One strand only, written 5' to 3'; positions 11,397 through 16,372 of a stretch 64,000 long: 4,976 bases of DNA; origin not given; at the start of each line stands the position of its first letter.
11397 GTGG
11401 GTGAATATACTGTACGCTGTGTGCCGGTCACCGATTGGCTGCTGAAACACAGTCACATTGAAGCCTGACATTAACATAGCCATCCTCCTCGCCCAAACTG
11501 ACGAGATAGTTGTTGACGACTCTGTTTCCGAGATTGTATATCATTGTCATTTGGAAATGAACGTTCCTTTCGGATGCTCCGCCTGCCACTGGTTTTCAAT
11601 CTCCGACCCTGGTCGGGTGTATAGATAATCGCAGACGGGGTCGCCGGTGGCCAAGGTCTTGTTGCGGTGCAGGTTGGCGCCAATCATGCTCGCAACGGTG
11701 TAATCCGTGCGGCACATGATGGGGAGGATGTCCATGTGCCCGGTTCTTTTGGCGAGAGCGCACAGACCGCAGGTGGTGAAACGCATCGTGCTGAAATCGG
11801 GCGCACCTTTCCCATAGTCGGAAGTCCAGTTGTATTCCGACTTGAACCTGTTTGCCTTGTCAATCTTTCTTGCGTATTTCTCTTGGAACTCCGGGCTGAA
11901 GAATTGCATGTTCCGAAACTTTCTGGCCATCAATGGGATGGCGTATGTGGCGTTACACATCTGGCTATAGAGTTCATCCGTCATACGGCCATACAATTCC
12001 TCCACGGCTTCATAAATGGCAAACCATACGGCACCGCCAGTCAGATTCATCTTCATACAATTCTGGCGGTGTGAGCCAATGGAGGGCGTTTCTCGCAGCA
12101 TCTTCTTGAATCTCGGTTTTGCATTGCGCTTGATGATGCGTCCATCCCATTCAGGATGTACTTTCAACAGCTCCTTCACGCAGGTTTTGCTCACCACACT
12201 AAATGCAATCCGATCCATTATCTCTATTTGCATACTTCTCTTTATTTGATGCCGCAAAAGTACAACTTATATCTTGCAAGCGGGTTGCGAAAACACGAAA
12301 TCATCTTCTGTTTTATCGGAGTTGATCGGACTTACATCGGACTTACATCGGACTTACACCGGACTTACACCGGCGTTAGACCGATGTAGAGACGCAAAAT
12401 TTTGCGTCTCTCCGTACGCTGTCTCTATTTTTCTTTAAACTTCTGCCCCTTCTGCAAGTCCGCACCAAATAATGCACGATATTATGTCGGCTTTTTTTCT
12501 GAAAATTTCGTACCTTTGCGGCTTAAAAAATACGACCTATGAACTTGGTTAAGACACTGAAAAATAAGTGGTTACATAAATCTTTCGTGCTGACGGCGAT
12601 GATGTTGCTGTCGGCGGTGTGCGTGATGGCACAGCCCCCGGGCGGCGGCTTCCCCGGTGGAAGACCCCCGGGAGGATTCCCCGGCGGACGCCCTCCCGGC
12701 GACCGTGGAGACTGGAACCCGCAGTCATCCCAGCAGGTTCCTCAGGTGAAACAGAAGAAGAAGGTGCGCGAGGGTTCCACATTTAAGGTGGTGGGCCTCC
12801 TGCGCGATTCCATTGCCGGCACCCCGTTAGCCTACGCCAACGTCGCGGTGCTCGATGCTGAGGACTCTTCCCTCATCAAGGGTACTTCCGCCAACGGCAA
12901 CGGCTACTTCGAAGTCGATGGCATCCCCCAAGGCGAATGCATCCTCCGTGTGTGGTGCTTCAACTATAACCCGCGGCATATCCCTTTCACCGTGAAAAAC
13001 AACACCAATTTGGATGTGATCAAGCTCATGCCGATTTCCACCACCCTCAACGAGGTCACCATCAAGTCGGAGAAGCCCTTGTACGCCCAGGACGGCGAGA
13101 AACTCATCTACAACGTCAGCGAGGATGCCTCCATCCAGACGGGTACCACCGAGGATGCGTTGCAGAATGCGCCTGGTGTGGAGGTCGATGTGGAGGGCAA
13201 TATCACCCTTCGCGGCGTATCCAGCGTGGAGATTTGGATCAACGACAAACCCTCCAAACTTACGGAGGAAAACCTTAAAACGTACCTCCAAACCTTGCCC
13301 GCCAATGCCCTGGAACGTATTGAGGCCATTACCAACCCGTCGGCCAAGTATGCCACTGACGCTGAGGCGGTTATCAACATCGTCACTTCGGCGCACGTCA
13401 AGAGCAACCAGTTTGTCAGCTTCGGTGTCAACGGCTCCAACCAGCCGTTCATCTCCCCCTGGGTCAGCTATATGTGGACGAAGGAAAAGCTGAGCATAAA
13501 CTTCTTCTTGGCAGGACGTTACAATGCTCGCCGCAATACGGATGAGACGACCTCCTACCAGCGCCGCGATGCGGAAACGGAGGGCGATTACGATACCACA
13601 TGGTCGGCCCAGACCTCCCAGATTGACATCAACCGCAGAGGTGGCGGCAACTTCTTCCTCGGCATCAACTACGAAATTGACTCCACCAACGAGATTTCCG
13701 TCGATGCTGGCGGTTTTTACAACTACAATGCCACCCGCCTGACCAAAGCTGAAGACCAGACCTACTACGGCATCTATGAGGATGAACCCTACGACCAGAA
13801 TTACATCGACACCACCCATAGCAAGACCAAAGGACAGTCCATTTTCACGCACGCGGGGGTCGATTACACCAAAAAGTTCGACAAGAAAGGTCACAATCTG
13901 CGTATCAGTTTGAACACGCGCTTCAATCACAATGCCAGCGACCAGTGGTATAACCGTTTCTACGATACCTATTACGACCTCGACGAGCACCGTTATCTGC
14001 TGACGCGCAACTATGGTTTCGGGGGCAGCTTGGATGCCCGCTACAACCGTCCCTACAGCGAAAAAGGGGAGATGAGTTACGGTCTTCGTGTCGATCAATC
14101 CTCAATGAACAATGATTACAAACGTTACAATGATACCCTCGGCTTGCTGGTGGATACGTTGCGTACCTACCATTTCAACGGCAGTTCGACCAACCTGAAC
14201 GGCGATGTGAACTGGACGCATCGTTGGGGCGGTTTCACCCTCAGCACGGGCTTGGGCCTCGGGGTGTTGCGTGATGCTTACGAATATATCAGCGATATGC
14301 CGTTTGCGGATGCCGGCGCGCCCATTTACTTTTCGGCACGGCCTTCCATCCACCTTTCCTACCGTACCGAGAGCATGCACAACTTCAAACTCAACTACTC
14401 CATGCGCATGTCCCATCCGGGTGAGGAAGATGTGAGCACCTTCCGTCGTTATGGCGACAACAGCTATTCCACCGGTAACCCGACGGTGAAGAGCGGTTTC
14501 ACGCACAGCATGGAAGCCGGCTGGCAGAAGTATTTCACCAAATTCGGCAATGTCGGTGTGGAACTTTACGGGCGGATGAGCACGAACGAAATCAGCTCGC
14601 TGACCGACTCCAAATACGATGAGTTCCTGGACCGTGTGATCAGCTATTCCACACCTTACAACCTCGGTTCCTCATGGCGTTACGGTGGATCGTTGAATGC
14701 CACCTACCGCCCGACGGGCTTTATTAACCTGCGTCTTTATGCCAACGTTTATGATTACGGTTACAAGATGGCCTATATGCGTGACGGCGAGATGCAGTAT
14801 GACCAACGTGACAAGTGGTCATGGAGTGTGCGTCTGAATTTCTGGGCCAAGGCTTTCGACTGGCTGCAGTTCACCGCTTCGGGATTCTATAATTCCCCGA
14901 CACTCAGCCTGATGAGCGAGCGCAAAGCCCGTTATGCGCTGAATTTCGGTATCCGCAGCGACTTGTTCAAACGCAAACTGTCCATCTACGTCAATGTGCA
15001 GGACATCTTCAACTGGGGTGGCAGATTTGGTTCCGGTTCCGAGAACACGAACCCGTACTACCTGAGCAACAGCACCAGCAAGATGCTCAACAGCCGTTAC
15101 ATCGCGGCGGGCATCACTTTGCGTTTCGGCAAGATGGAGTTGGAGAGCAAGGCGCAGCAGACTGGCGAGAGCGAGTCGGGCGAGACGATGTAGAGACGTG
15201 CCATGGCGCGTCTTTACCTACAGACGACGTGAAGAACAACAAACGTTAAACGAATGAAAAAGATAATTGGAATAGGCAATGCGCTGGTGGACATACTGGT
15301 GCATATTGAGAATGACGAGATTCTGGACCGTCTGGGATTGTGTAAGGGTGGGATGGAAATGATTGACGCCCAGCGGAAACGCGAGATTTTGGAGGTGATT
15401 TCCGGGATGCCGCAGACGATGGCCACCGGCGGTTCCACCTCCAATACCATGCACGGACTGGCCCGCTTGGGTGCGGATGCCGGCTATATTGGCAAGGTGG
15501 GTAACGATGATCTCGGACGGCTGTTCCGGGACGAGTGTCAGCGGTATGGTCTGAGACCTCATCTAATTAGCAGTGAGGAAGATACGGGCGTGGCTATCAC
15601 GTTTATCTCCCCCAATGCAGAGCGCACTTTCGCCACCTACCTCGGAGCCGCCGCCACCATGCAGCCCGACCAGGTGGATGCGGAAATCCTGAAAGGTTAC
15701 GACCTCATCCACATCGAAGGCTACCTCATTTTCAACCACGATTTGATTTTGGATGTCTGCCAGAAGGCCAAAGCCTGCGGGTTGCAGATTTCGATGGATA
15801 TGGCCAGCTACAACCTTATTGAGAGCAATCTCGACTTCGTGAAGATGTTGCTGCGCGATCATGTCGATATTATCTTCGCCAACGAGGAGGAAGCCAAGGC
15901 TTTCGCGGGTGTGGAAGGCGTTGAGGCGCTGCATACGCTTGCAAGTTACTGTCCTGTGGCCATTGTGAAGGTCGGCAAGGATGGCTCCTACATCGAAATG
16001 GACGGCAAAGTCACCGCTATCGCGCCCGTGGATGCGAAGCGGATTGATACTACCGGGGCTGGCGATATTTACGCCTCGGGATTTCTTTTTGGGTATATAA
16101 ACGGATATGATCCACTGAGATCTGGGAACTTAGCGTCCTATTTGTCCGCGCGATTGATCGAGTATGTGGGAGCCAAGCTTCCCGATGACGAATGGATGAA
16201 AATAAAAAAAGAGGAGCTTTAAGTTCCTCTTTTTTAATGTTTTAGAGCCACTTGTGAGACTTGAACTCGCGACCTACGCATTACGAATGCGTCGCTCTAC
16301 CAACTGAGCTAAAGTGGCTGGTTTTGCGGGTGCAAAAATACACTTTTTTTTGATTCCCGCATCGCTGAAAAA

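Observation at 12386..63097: Dense family of REP-like 28-bp palindromes with conserved GTAG-headed arms and compensatory variable cores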

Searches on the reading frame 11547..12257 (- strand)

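Call 9: search_protein_families(library=pfam, proteins=[window:11547-12257:-])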
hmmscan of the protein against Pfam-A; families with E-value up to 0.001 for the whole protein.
window:11547-12257:- (236 aa): 1 family
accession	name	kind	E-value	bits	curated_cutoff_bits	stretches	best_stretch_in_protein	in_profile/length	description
PF14196.11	ATC_hydrolase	-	2.3e-16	61.4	28.1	1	73-212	4-144/145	L-2-amino-thiazoline-4-carboxylic acid hydrolase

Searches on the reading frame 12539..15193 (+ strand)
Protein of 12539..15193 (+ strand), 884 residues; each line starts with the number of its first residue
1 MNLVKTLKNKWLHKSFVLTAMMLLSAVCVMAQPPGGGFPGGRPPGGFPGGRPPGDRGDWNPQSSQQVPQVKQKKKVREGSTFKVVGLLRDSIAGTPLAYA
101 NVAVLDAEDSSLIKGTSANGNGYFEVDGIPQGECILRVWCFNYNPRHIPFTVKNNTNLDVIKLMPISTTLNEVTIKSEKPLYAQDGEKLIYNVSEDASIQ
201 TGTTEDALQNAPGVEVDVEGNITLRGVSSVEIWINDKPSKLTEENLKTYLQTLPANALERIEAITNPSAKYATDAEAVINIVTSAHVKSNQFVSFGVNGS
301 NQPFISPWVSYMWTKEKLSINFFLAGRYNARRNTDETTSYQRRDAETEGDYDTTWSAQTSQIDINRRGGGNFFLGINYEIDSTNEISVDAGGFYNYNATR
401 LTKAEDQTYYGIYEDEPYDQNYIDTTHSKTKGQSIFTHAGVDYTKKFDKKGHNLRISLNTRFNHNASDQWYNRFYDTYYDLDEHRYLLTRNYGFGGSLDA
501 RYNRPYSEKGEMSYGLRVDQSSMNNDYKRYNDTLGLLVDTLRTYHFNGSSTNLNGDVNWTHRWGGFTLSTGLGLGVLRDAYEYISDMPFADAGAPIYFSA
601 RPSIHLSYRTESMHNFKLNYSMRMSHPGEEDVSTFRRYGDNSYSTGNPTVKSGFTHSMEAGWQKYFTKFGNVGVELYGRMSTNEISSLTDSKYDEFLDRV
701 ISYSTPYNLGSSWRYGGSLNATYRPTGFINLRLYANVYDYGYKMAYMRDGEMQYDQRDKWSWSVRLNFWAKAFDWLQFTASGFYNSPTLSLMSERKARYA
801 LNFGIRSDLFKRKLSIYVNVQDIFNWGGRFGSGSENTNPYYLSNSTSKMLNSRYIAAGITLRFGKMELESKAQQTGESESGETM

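Call 9: search_protein_families(library=pfam, proteins=[window:12539-15193:+])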
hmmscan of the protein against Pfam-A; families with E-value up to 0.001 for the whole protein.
window:12539-15193:+ (884 aa): 5 families
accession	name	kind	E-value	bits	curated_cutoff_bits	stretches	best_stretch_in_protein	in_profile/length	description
PF14905.12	OMP_b-brl_3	-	9.7e-48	163.6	27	1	445-846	1-395/408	Outer membrane protein beta-barrel family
PF13715.12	CarbopepD_reg_2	-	1.8e-09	37.9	32.2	1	89-175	6-88/88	CarboxypepD_reg-like domain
PF13620.12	CarboxypepD_reg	-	9e-09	36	32.3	1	84-159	2-78/82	Carboxypeptidase regulatory-like domain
PF07715.20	Plug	-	4.9e-07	30.7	23.9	1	200-275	21-103/107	TonB-dependent Receptor Plug Domain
PF00593.30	TonB_dep_Rec_b-barrel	-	0.0001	22.7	27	1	438-821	46-434/436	TonB dependent receptor-like, beta-barrel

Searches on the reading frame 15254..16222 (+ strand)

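Call 9: search_protein_families(library=pfam, proteins=[window:15254-16222:+])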
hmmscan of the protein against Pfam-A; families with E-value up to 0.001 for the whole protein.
window:15254-16222:+ (322 aa): 1 family
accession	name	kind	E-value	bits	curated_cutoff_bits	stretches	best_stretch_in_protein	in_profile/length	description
PF00294.29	PfkB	-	5.8e-44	151.1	25.8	1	36-310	11-298/302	pfkB family carbohydrate kinase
